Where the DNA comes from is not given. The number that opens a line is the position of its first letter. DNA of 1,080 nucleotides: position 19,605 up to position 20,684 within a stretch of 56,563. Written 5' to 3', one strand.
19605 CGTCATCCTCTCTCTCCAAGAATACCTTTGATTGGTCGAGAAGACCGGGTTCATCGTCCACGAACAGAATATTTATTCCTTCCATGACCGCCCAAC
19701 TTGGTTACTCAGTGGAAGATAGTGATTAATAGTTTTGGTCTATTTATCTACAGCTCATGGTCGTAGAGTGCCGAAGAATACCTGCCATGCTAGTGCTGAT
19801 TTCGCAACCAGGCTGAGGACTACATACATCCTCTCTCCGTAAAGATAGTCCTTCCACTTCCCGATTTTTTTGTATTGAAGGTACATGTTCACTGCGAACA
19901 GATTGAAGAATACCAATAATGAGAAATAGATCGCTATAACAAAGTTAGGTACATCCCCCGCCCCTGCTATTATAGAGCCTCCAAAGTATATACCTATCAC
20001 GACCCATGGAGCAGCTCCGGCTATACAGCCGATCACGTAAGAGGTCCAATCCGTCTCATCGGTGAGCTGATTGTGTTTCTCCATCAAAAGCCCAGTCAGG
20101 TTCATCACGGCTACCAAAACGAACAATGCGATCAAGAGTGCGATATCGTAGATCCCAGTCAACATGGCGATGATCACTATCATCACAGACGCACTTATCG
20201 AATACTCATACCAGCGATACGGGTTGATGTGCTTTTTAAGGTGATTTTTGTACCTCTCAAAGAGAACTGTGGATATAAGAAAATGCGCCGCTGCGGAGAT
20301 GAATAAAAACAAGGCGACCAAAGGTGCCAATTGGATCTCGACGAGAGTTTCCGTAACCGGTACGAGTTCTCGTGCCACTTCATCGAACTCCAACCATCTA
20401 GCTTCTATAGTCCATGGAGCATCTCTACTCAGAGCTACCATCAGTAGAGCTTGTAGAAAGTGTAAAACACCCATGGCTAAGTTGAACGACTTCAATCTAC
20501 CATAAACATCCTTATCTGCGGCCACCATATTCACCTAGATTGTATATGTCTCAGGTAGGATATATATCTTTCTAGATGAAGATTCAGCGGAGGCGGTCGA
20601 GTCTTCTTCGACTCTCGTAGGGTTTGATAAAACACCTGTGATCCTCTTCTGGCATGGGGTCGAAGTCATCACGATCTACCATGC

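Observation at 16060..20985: Heliorhodopsin directly upstream of a 1209-aa REC-PAS-GAF histidine kinase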

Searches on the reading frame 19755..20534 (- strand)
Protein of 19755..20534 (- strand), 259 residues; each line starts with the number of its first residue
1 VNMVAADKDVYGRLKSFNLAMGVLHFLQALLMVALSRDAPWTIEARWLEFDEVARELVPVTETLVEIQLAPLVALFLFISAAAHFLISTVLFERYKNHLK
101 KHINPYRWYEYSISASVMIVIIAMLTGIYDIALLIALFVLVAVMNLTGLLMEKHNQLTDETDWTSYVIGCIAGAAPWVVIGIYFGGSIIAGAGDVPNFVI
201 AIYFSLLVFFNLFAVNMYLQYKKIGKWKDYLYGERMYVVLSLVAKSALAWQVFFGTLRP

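Call 3: search_protein_families(library=pfam, proteins=[window:19755-20534:-], max_evalue=0.01)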
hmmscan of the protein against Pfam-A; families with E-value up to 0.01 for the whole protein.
window:19755-20534:- (259 aa): 1 family
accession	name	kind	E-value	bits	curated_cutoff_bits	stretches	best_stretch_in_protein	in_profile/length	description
PF18761.7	Heliorhodopsin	-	2e-100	335.6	26.7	1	14-257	1-242/242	Heliorhodopsin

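Call 4: search_protein_families(library=ncbifam, proteins=[window:19755-20534:-], max_evalue=0.01)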
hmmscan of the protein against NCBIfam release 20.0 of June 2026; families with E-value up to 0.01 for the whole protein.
window:19755-20534:- (259 aa): 1 family
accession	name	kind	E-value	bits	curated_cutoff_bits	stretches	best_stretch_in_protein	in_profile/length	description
NF038020.1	HeR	equivalog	3.6e-107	357.4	100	1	14-257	1-244/244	heliorhodopsin HeR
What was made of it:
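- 19755..20534 (-): Heliorhodopsin gene. The ORF runs from GTG 20534; the likely true start is ATG 20528, giving 257 aa. PF18761 335.6 bits and NF038020 357 bits (calls 3, 4).
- On Heliorhodopsin (PF18761 / NCBIfam NF038020): NCBIfam equivalog 357.4 bits (cutoff 100), positions 1-244 of 244 (calls 3, 4).
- Checked: It matches PF18761 end to end (E 2e-100, 335.6 bits against a 26.7 cutoff) and NCBIfam NF038020 'HeR' equivalog (357 bits against a 100 cutoff) (calls 3, 4).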

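Call 5: search_solved_structures(query=window:19755-20534:-, show_alignments=3)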
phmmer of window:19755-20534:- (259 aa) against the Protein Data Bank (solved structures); distinct sequences matched with E-value up to 0.001: 6.
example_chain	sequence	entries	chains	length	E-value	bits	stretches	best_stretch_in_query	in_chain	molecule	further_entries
6is6_A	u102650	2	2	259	8.2e-93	314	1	11-259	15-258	heliorhodopsin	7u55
7clj_A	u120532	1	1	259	1.9e-92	312.8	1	11-259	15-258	heliorhodopsin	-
9ljj_A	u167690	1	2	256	1.9e-55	191.6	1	13-259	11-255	Heliorhodopsin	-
6su3_X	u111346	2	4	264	2.1e-55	191.4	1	13-259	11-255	48C12 heliorhodopsin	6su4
6uh3_A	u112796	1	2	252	1.1e-54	189.1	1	13-257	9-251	Heliorhodopsin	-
9vfc_A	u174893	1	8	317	6.4e-44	153.8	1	16-259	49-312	heliorhodopsin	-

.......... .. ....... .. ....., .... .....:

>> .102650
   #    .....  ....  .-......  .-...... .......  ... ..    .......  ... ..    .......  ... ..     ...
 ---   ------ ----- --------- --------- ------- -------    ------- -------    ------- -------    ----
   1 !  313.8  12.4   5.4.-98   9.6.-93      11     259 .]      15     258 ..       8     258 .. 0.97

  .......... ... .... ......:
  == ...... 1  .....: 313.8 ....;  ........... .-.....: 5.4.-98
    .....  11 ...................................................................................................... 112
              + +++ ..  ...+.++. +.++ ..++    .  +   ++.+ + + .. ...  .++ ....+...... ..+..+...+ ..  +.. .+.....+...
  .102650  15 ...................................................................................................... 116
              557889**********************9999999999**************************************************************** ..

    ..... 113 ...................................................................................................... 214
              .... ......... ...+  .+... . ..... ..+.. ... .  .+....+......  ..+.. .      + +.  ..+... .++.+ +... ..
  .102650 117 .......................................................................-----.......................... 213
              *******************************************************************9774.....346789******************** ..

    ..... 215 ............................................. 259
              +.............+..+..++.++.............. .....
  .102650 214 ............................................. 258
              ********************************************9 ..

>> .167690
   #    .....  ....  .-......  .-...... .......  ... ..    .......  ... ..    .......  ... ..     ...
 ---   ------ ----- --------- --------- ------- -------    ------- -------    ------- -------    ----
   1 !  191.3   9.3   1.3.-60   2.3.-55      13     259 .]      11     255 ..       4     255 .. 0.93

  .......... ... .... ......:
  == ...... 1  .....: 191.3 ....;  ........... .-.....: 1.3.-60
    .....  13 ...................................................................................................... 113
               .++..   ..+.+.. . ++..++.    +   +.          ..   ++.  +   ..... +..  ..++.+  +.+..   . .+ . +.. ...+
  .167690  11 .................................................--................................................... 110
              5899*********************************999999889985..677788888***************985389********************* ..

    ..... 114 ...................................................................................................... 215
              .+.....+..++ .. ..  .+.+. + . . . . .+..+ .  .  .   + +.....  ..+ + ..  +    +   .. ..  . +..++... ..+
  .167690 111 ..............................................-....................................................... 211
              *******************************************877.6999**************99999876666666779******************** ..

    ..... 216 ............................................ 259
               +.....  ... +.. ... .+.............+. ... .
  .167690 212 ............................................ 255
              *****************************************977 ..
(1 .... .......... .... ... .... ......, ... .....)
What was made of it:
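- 19755..20534 (-): About 70% identical to TaHeR 6IS6 (call 5).
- On Heliorhodopsin (PF18761 / NCBIfam NF038020): Inferred only from the end-to-end alignment at about 70% identity to TaHeR, whose structure is solved (call 5).
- Checked: It aligns over its full length to TaHeR 6IS6 (E 8e-93) and 48C12 6SU3 (E 2e-55) (call 5).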

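Call 7: find_related_loci(query=window:19755-20534:-, collection=genome_contigs, flank=10000)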
Query window:19755-20534:- (259 aa) in genome_contigs; peptide patterns used: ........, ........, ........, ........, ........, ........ (x = any residue, [..] = any of these).
217 stretches matched a pattern; 157 encode a relative of the query (tblastn E <= 1e-3); the best 80 are kept; 80 distinct loci.
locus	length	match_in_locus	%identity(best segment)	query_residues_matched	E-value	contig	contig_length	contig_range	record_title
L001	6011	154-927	79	2-259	8e-140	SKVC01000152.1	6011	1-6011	MAG: Thermoplasmata archaeon isolate CSSed162cmB_145 CSSed16-2cmB-64777, whole genome shotgun sequence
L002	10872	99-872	78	2-259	4e-139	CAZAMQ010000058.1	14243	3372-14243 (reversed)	MAG TPA_asm: uncultured Thermoplasmata archaeon isolate SRP141376_co1_89 genome assembly, contig: NODE_8343_length_14243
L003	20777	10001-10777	79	1-259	5e-133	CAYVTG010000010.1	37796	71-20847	MAG TPA_asm: uncultured Thermoplasmata archaeon isolate SRP141376_co2_395 genome assembly, contig: NODE_2440_length_3779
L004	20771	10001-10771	79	3-259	3e-132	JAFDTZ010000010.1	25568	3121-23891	MAG: Thermoplasmata archaeon isolate HAP25 k141_411318_length_25568_cov_10.0000, whole genome shotgun sequence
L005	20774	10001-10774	78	2-259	3e-130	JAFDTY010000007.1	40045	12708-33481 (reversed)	MAG: Candidatus Haladaptatiplasma halalkaliphilum isolate HAP24 k141_300093_length_40045_cov_13.0000, whole genome shotg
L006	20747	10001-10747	59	7-259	2e-98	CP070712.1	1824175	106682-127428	MAG: Thermoplasmatales archaeon isolate bin50 chromosome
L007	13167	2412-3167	58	3-259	8e-97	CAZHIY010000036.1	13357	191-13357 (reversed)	MAG TPA_asm: uncultured Thermoplasmatales archaeon isolate binchicken_co129_679 genome assembly, contig: NODE_14241_leng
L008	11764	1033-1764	61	11-259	1e-95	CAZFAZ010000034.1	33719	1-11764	MAG TPA_asm: uncultured Thermoplasmatales archaeon isolate SRP067234_co1_271 genome assembly, contig: k99_1045686, whole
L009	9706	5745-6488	60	7-259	8e-96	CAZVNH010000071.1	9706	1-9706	MAG TPA_asm: uncultured Thermoplasmatales archaeon isolate binchicken_co338_5 genome assembly, contig: NODE_1872_length_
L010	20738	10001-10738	63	13-259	7e-92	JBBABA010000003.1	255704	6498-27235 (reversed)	MAG: Thermoplasmata archaeon isolate SO_2017_GW3_8 scaffold_18_c4_OW296A_2017, whole genome shotgun sequence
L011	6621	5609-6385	55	7-259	4e-90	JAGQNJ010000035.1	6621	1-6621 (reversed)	MAG: Candidatus Saccharibacteria bacterium isolate HKST-UBA65 NODE_35_length_6621_cov_2.939487, whole genome shotgun seq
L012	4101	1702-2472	55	9-259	2e-90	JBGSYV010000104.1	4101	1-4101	MAG: Candidatus Saccharimonadales bacterium isolate JTS-RE99 k141_10874261, whole genome shotgun sequence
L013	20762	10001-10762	55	6-259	3e-90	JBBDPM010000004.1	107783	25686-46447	MAG: Candidatus Woykebacteria bacterium isolate LejiaB_42_22 Lejia_B_243_length_107783_cov_12, whole genome shotgun sequ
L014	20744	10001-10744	59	6-259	8e-90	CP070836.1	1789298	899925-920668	MAG: Thermoplasmatales archaeon isolate bin105 chromosome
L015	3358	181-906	63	13-259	3e-90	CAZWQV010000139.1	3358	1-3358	MAG TPA_asm: uncultured Thermoplasmatales archaeon isolate binchicken_co129_722 genome assembly, contig: NODE_111951_len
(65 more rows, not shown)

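Call 10: search_protein_families(library=pfam, proteins=[L005:8177-9106:+, L005:9122-9895:-, L005:10793-11320:-, L005:11403-12101:+, L005:12064-12771:-, L005:12781-14256:-, L005:14231-15268:-, L005:5679-6842:+, L005:6839-7741:+, L005:3830-5404:+], max_evalue=0.001)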
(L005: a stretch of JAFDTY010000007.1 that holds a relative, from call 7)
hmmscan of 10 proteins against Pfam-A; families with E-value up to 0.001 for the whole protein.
L005:8177-9106:+ (309 aa): 1 family
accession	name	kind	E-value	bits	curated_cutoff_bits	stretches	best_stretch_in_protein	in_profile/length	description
PF01255.24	Prenyltransf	-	1.4e-83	280.2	27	1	86-308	1-219/219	Putative undecaprenyl diphosphate synthase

L005:9122-9895:- (257 aa): 1 family
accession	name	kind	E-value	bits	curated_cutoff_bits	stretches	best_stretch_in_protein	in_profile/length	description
PF00795.27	CN_hydrolase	-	2.3e-61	207.8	23.2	1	5-244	1-255/256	Carbon-nitrogen hydrolase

L005:10793-11320:- (175 aa): 0 families

L005:11403-12101:+ (232 aa): 1 family
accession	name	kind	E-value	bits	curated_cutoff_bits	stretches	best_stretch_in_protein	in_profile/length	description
PF01636.29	APH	-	0.00017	21.9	23.2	0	122-165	173-217/239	Phosphotransferase enzyme family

L005:12064-12771:- (235 aa): 1 family
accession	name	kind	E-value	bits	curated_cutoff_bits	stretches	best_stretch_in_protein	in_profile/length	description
PF02361.21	CbiQ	-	1.9e-32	113.1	25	1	2-198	9-210/216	Cobalt transport protein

L005:12781-14256:- (491 aa): 14 families
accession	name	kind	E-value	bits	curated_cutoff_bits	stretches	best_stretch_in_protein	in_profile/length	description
PF00005.33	ABC_tran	-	1.7e-54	184.6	25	2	30-178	2-137/137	ABC transporter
PF13304.12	AAA_21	-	1.8e-15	58.3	27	1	125-201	209-293/304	AAA domain, putative AbiEii toxin, Type IV TA system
PF02463.25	SMC_N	-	3.5e-10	40.1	40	1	40-223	25-213/220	RecF/RecN/SMC N terminal domain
PF13558.12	SbcC_Walker_B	-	1.4e-07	32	27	0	143-193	26-89/90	SbcC/RAD50-like, Walker B motif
PF13555.12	AAA_29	-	1.1e-06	28.7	27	0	35-56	18-39/61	P-loop containing region of AAA domain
PF03193.22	RsgA_GTPase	-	3.1e-05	24.3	30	0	24-61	92-128/174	RsgA GTPase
PF20720.3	nSTAND3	-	0.00012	22.3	27.2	0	289-313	14-38/155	Novel STAND NTPase 3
PF13476.12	AAA_23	-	0.00013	23.2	27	0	291-312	18-39/201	AAA domain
PF13401.12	AAA_22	-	0.00015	22.5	27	0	292-317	5-30/130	AAA domain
PF13191.12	AAA_16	-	0.00016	22.6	32.6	0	37-61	22-46/167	AAA ATPase domain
PF00004.35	AAA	-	0.00024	22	21.2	0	297-329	3-35/131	ATPase family associated with various cellular activities (AAA)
PF02367.23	TsaE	-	0.0003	21.2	26.6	0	281-320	10-49/128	Threonylcarbamoyl adenosine biosynthesis protein TsaE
PF24883.2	NPHP3_N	-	0.00038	21.1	24.8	0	291-313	21-43/164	Nephrocystin 3, N-terminal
PF13166.12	AAA_13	-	0.00044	19.5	36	0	298-316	22-40/713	AAA domain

L005:14231-15268:- (345 aa): 1 family
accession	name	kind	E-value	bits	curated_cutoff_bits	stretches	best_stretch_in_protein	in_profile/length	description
PF09819.14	ABC_cobalt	-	2.3e-19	70.2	25.2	1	10-126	1-115/121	ABC-type cobalt transport system, permease component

L005:5679-6842:+ (387 aa): 3 families
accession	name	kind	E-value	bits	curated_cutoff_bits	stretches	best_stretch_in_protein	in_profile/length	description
PF01855.24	POR_N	-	3.9e-70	236.6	27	1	16-243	1-221/231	Pyruvate flavodoxin/ferredoxin oxidoreductase, thiamine diP-bdg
PF17147.9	PFOR_II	-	1.4e-24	86.8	27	1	275-369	1-101/102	Pyruvate:ferredoxin oxidoreductase core domain II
PF02780.25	Transketolase_C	-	2.2e-07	31.3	25.9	1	271-334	6-69/124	Transketolase, C-terminal domain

L005:6839-7741:+ (300 aa): 1 family
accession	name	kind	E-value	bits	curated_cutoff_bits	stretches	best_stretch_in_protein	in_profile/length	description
PF02775.26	TPP_enzyme_C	-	7.1e-30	104.2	21.9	1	83-223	19-151/151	Thiamine pyrophosphate enzyme, C-terminal TPP binding domain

L005:3830-5404:+ (524 aa): 2 families
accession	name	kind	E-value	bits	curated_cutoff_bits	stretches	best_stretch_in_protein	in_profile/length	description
PF00939.25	Na_sulph_symp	-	3.1e-71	241.2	27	1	46-503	12-463/472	Sodium:sulfate symporter transmembrane region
PF03600.22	CitMHS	-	1.1e-62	212.6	31.9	2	76-452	2-335/336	Citrate transporter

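Call 11: search_protein_families(library=pfam, proteins=[L004:7852-9060:-, L004:9102-9878:-, L004:10796-11623:-, L004:11677-12732:+, L004:12729-13202:+, L004:13204-14169:-, L003:9383-9901:-, L003:8625-9296:+, L003:11067-12110:+, L003:12061-12759:-], max_evalue=0.001)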
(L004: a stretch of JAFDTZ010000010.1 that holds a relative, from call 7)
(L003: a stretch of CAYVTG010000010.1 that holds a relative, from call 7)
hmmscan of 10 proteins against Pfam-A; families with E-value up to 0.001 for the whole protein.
L004:7852-9060:- (402 aa): 2 families
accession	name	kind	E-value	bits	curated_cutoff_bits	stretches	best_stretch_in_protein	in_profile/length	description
PF07690.21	MFS_1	-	5.3e-52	177.3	33.4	1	20-367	1-347/347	Major Facilitator Superfamily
PF12832.13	MFS_1_like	-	9.4e-05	22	25.2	1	247-327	24-103/373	MFS_1 like family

L004:9102-9878:- (258 aa): 1 family
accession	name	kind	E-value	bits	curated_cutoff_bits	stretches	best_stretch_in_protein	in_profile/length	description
PF00795.27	CN_hydrolase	-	2.7e-56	191.2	23.2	1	5-236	1-247/256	Carbon-nitrogen hydrolase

L004:10796-11623:- (275 aa): 0 families

L004:11677-12732:+ (351 aa): 2 families
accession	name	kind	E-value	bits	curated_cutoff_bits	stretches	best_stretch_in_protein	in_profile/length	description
PF02729.26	OTCace_N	-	1.1e-48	165.6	29.9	1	45-186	2-148/148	Aspartate/ornithine carbamoyltransferase, carbamoyl-P binding domain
PF00185.30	OTCace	-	7.9e-32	110.9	29.4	1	193-341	2-156/157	Aspartate/ornithine carbamoyltransferase, Asp/Orn binding domain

L004:12729-13202:+ (157 aa): 2 families
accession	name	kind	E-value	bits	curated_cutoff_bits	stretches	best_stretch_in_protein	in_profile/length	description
PF01948.23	PyrI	-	3.2e-29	101.4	25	1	9-100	2-93/93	Aspartate carbamoyltransferase regulatory chain, allosteric domain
PF02748.20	PyrI_C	-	6.4e-18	64.8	23.4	1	105-152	2-48/48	Aspartate carbamoyltransferase regulatory chain, metal binding domain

L004:13204-14169:- (321 aa): 1 family
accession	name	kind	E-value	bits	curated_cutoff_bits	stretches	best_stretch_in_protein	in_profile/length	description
PF01916.23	DS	-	4.3e-103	345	27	1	36-318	1-286/288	Deoxyhypusine synthase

L003:9383-9901:- (172 aa): 1 family
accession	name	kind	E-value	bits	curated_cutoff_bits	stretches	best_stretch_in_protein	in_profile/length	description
PF18692.7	DUF5640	-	6.6e-06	26.4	28.5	1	98-162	11-76/85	Family of unknown function (DUF5640)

L003:8625-9296:+ (223 aa): 1 family
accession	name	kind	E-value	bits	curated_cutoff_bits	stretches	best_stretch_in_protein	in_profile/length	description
PF01255.24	Prenyltransf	-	1.5e-84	283.4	27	1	1-222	2-219/219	Putative undecaprenyl diphosphate synthase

L003:11067-12110:+ (347 aa): 0 families

L003:12061-12759:- (232 aa): 1 family
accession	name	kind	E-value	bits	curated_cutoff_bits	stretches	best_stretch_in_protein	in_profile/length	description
PF02361.21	CbiQ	-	3.1e-28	99.3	25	1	2-195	12-210/216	Cobalt transport protein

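Call 13: find_encoding_contigs(protein=window:19755-20534:-, flank=10000, max_places=10)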
Protein window:19755-20534:- (259 aa): no gene with exactly this product is on record in the collection.

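Call 14: find_encoding_contigs(protein=window:19758-20528:-, flank=10000, max_places=10)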
Protein seq(257 aa) (257 aa): 12 contigs read that carry it; 10 places shown.
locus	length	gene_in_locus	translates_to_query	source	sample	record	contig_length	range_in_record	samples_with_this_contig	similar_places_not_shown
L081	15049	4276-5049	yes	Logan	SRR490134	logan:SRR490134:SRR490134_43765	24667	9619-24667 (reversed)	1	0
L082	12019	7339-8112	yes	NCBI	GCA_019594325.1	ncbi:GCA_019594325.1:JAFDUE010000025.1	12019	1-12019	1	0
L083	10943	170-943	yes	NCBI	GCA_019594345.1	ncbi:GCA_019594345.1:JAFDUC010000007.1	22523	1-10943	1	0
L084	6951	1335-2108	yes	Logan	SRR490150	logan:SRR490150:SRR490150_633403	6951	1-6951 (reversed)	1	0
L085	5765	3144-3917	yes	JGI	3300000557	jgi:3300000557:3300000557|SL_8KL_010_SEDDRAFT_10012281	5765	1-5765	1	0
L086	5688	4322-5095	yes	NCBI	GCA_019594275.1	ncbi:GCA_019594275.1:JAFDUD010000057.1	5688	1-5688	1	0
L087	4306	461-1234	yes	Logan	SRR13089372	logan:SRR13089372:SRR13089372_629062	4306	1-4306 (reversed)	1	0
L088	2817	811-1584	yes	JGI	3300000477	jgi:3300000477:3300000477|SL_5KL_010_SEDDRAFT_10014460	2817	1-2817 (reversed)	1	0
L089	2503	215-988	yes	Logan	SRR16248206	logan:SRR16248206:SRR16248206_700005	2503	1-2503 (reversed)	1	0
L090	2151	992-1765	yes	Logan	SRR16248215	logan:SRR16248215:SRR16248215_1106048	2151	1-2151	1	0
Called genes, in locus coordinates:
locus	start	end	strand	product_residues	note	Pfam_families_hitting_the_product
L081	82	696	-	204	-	PF01209:Ubie_methyltran, PF08003:Methyltransf_9, PF13489:Methyltransf_23, PF02353:CMAS, PF13847:Methyltransf_31, PF08241:Methyltransf_11, PF08242:Methyltransf_12, PF13649:Methyltransf_25, +2 more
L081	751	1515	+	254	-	PF01940:DUF92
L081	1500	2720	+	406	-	PF01676:Metalloenzyme, PF10143:PhosphMutase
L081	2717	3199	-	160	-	PF04008:Adenosine_kin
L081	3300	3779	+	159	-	PF01980:TrmO_N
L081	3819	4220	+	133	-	PF12675:DUF3795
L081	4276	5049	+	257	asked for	PF18761:Heliorhodopsin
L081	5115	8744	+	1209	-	PF00072:Response_reg, PF00989:PAS, PF08448:PAS_4, PF13426:PAS_9, PF00989:PAS, PF13426:PAS_9, PF13185:GAF_2, PF13185:GAF_2, +14 more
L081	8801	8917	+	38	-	-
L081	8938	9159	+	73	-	-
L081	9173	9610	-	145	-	PF04892:VanZ-LLP1 (weak)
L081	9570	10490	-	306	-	-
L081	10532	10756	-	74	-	-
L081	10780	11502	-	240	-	PF01987:AIM24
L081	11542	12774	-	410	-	PF07969:Amidohydro_3, PF01979:Amidohydro_1, PF07969:Amidohydro_3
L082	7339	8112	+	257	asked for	PF18761:Heliorhodopsin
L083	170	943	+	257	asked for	PF18761:Heliorhodopsin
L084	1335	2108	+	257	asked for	PF18761:Heliorhodopsin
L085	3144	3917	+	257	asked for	PF18761:Heliorhodopsin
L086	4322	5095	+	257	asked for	PF18761:Heliorhodopsin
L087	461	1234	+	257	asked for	PF18761:Heliorhodopsin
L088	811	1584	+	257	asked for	PF18761:Heliorhodopsin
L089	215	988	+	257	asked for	PF18761:Heliorhodopsin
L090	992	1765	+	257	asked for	PF18761:Heliorhodopsin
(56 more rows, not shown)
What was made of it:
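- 19755..20534 (-): The exact ATG-start product is on 12 public contigs (call 14).
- The organism comes from sediment samples (call 14).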

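Call 16: find_related_loci(query=window:19755-20534:-, collection=metagenome_contigs, flank=10000)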
Query window:19755-20534:- (259 aa) in metagenome_contigs; peptide patterns used: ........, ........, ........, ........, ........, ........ (x = any residue, [..] = any of these).
358 stretches matched a pattern; 239 encode a relative of the query (tblastn E <= 1e-3); the best 80 are kept; 80 distinct loci.
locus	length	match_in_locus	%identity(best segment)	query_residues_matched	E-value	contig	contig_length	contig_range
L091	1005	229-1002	83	2-259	1e-151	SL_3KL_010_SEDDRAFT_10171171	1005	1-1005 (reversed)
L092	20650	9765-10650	65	6-259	6e-106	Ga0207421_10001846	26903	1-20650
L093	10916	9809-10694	65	6-259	6e-106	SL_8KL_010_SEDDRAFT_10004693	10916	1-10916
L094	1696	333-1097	62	5-259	7e-111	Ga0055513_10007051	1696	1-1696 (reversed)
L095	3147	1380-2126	62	11-259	8e-103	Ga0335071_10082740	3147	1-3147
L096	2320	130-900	59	3-259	6e-105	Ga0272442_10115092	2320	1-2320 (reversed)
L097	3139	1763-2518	62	3-259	4e-102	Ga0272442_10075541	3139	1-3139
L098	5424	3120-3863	60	6-259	2e-98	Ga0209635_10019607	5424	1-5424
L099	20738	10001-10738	60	14-259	3e-98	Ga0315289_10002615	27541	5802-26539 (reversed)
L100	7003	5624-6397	60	2-259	2e-98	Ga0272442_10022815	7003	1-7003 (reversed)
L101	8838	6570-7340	59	3-259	2e-98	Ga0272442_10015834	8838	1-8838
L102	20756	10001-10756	60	3-259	3e-98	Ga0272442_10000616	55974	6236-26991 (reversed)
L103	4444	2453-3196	60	6-259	4e-98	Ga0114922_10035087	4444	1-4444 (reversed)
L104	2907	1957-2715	61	6-259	5e-100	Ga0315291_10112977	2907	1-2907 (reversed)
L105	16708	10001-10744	61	6-259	1e-96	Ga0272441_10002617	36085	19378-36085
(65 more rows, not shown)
